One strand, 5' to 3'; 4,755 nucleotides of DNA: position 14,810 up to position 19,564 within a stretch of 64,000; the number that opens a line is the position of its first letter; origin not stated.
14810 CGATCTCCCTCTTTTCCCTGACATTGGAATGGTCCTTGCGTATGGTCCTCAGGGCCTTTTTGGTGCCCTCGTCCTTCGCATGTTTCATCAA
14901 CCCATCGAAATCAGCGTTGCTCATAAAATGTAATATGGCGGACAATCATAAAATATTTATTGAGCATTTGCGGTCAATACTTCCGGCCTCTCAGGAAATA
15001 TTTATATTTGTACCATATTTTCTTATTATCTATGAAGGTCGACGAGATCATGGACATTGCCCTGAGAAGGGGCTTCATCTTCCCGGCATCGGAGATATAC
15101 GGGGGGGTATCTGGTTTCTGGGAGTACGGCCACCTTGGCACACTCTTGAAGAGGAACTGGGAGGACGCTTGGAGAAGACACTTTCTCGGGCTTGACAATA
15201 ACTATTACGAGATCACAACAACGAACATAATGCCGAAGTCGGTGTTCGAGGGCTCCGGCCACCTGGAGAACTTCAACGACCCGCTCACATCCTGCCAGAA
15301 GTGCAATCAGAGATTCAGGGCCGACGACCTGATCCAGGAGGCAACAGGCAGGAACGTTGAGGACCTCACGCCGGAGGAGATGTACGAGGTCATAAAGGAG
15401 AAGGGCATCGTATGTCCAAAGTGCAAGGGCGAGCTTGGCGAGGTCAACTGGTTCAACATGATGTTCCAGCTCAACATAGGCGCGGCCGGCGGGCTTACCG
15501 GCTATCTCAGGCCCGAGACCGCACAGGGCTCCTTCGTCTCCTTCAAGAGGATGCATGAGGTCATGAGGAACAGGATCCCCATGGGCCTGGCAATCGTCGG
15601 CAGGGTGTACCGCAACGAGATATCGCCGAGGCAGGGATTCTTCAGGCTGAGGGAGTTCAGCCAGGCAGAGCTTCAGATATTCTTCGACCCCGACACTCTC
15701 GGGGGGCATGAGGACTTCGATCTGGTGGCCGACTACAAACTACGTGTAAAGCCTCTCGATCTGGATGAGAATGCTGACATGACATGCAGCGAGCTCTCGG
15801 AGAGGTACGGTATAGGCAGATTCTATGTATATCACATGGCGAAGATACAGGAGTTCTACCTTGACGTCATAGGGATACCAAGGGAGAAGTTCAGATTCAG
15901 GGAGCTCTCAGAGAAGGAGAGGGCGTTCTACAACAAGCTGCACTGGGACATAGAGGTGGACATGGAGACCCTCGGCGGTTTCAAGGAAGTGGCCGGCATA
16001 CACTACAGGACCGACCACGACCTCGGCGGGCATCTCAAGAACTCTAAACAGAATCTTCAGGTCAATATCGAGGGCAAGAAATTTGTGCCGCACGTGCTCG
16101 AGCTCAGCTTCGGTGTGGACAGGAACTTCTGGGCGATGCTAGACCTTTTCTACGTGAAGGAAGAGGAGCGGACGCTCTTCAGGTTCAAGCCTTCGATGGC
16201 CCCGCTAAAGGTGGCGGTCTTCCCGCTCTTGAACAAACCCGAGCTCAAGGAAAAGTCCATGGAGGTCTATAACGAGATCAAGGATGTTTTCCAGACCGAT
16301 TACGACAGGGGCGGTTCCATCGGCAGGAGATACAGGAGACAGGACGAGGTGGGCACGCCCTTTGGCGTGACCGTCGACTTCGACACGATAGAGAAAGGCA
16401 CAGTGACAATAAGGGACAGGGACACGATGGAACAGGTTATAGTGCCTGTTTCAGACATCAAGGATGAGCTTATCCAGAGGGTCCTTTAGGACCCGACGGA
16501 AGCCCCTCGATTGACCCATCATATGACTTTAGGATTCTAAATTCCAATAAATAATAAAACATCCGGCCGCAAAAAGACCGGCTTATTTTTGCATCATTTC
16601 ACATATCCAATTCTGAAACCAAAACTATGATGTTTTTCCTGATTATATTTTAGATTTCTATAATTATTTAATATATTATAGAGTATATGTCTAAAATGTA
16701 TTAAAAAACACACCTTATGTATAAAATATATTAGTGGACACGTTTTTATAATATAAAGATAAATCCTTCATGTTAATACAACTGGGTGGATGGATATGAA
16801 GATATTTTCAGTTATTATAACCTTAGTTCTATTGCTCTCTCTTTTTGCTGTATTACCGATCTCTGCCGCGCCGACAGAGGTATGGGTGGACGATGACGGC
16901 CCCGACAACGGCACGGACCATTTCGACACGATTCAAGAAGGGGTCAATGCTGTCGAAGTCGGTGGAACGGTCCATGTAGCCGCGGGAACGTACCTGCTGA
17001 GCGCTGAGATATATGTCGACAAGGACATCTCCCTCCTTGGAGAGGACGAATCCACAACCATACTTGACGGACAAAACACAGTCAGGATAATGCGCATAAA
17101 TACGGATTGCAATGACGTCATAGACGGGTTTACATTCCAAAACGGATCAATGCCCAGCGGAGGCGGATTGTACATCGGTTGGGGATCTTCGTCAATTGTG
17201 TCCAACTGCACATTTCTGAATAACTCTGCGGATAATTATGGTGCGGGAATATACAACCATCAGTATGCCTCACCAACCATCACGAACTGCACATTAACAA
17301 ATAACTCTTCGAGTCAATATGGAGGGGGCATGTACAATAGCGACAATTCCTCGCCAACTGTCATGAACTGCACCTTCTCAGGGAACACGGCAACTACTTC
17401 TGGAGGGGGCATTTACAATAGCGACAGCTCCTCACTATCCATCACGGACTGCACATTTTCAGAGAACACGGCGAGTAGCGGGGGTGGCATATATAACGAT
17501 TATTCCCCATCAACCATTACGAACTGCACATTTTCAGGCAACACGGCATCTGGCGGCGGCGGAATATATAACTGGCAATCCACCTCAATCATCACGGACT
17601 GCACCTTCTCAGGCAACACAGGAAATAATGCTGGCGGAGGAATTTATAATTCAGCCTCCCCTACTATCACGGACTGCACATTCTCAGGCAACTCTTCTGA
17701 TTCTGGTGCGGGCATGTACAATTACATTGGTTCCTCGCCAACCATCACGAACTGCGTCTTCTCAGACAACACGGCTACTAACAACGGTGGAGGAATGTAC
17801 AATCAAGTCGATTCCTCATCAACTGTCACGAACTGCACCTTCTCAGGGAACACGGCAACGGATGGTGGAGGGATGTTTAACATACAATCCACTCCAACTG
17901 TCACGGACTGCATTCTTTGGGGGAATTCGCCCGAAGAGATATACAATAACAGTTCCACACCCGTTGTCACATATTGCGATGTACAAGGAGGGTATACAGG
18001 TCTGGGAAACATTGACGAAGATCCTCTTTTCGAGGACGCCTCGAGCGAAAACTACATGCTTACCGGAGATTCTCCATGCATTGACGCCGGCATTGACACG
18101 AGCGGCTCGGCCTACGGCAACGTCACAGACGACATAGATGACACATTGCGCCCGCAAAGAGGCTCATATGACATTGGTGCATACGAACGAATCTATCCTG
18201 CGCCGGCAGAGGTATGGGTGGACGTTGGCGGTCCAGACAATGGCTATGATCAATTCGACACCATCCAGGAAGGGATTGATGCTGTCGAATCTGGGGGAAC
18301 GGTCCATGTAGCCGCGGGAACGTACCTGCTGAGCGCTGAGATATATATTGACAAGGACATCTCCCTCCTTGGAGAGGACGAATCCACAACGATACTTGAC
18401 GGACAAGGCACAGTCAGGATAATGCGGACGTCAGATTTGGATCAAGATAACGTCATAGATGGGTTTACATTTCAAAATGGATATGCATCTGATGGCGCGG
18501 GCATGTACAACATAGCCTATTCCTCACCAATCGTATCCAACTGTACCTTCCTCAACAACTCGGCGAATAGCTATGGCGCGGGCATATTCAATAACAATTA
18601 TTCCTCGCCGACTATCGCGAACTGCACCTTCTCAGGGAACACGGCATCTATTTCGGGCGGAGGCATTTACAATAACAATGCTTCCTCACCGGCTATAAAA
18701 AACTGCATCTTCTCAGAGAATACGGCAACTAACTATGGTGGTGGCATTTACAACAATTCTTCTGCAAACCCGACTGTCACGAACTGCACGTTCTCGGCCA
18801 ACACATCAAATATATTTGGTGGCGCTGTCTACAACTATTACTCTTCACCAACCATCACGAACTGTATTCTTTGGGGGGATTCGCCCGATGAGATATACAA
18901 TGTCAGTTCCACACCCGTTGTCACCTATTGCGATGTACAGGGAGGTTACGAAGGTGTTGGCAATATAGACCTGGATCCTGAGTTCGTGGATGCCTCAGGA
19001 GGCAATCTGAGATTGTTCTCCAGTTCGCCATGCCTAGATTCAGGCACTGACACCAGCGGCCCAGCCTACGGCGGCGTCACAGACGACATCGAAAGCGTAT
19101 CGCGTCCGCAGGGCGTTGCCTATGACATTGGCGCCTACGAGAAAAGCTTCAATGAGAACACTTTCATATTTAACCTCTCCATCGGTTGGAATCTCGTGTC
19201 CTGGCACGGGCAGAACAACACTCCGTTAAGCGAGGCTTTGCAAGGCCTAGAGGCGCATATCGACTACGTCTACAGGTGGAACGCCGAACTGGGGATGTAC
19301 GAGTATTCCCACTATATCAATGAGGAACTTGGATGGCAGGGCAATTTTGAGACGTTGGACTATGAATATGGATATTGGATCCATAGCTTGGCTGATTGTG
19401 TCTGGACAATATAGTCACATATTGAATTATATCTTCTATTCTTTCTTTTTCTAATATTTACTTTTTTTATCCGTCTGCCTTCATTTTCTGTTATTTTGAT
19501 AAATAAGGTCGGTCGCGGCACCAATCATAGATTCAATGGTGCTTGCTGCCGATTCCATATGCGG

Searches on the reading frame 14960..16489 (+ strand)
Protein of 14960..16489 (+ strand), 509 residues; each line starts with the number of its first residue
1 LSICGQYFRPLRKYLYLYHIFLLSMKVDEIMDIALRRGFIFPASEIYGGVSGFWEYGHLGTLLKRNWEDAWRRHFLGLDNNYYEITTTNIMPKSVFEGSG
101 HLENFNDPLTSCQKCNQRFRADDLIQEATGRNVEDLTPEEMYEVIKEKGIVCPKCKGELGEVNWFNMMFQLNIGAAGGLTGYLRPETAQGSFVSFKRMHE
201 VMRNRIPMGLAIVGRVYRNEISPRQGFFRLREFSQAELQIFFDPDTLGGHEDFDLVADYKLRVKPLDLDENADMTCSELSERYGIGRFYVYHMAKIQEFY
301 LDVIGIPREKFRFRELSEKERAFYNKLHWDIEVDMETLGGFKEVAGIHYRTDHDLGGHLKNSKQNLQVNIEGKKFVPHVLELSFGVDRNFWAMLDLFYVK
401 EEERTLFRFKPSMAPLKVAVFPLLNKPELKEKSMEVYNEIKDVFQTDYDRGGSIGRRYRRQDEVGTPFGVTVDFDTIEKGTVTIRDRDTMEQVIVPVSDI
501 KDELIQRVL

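Call 49: search_protein_families(library=pfam, proteins=[window:14960-16489:+], max_evalue=0.00001)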
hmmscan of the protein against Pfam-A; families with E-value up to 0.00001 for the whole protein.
window:14960-16489:+ (509 aa): 2 families
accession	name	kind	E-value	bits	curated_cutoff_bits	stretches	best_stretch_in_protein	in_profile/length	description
PF03129.25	HGTP_anticodon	-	1.2e-20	73.8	21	1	417-506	1-93/94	Anticodon binding domain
PF00587.30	tRNA-synt_2b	-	4.2e-09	37.1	29.3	1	182-394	12-176/179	tRNA synthetase class II core domain (G, H, P, S and T)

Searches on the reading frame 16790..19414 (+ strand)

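Call 50: search_protein_families(library=pfam, proteins=[window:16790-19414:+], max_evalue=0.00001)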
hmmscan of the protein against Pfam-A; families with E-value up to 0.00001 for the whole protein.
window:16790-19414:+ (874 aa): 4 families
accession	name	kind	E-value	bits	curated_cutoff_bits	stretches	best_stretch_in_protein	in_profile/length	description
PF13229.12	Beta_helix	-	1.7e-46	158.2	25.9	4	106-277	8-157/158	Right handed beta helix region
PF02415.23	Chlam_PMP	-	3.5e-26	88.8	20.6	0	193-211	1-19/19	Chlamydia polymorphic membrane protein (Chlamydia_PMP) repeat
PF12708.12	Pect-lyase_RHGA_epim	-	2.4e-13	50.8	27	1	482-677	11-192/213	Rhamnogalacturonase A/epimerase, pectate lyase-like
PF05048.19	NosD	-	6.7e-13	49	23.6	1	154-328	19-173/212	Periplasmic copper-binding protein (NosD)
